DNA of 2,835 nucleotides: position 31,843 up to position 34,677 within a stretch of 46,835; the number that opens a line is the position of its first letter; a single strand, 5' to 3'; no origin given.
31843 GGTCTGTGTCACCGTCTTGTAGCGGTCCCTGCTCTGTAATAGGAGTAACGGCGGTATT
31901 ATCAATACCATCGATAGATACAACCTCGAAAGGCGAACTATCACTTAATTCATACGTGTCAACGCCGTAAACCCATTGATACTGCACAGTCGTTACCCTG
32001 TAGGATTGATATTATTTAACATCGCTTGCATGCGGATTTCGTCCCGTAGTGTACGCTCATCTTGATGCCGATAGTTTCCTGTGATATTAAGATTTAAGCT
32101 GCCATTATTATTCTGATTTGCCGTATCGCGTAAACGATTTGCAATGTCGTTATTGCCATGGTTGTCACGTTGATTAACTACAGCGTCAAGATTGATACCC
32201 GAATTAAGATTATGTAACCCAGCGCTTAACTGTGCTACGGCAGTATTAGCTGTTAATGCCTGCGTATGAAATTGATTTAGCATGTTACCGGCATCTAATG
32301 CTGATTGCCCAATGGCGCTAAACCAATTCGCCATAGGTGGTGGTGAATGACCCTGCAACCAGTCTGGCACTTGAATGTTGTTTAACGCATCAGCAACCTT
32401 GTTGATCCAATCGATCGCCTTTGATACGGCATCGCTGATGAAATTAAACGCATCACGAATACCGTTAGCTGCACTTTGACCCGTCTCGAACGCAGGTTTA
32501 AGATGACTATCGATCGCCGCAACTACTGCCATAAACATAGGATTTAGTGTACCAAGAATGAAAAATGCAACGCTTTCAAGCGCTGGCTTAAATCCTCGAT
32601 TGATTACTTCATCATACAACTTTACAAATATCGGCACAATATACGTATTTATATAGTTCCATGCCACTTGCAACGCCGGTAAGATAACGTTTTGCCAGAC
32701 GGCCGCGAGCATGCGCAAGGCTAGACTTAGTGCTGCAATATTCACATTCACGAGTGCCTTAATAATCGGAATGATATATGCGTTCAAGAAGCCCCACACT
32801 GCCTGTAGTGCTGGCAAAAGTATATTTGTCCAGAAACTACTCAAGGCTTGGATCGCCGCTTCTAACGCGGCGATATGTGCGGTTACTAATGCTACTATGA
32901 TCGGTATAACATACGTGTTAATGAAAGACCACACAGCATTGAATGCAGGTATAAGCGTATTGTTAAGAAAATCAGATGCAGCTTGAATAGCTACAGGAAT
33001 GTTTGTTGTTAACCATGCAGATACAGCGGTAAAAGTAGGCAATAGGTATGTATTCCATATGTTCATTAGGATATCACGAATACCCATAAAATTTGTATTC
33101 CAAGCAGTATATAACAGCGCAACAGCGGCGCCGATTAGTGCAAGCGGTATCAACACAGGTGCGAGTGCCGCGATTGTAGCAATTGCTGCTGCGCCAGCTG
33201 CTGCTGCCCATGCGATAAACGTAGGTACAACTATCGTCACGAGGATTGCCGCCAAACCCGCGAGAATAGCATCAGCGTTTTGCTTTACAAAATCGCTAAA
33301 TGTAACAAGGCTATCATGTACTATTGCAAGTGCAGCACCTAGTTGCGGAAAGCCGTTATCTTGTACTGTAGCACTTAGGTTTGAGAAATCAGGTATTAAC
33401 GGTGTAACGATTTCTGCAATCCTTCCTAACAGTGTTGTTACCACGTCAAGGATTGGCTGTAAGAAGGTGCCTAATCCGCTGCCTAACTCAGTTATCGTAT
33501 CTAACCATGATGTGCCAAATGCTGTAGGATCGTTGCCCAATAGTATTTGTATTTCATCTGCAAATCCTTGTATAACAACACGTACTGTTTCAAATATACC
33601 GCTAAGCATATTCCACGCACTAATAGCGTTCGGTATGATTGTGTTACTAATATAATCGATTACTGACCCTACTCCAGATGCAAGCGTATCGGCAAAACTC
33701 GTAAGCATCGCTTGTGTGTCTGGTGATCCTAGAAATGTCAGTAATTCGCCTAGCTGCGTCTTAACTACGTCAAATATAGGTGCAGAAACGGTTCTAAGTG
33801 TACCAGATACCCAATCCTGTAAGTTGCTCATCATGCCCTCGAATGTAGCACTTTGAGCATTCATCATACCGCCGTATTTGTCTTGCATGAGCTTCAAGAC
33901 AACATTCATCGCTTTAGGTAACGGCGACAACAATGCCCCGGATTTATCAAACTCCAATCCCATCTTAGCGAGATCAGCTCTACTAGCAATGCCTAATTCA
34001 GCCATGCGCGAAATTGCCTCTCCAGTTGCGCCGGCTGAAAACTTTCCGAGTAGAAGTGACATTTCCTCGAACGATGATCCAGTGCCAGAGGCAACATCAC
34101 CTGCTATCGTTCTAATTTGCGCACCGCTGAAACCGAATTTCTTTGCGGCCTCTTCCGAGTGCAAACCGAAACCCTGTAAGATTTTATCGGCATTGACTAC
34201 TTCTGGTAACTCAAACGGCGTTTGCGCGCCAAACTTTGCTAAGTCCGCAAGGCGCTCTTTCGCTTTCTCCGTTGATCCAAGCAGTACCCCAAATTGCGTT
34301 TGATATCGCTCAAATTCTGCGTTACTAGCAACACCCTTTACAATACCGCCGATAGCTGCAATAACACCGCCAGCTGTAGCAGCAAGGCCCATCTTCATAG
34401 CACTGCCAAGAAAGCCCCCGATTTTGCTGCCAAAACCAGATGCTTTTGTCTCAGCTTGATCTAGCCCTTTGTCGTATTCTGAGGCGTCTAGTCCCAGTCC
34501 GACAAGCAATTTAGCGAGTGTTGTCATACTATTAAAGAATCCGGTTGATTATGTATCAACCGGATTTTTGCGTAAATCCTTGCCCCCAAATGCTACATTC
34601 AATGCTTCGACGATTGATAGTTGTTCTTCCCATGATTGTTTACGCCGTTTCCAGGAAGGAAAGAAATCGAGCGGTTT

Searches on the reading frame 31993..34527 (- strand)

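Call 109: search_protein_families(library=phrogs, proteins=[window:31993-34527:-], max_evalue=0.00001)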
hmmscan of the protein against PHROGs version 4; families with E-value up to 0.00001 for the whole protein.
window:31993-34527:- (844 aa): 11 families
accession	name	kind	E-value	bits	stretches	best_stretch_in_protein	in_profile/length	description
phrog_58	-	tail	2.3e-30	106.8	1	16-819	289-1027/1544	tail length tape measure protein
phrog_971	-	lysis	3.8e-21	76.5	1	165-717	271-754/1338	endolysin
phrog_973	-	tail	2.4e-13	49.9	1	30-295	91-372/1465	tail length tape measure protein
phrog_12798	-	tail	4.6e-13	49.3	1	5-582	5-461/1031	tail length tape measure protein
phrog_5062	-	tail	4e-12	46.8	1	42-290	139-371/753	tail length tape measure protein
phrog_991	-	tail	6.6e-12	44.8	0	24-331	247-654/1966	tail length tape measure protein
phrog_9959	-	tail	5e-09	35.3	1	13-239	14-246/1708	tail length tape measure protein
phrog_26804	-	unknown function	2.6e-08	33.1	1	43-257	118-323/1066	-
phrog_1686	-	tail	5.6e-08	32.1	0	16-129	81-192/1224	tail length tape measure protein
phrog_1535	-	tail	5e-07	29.3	1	226-788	636-1126/1152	tail length tape measure protein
phrog_16692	-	unknown function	1.5e-06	27.9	1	29-159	141-266/1107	-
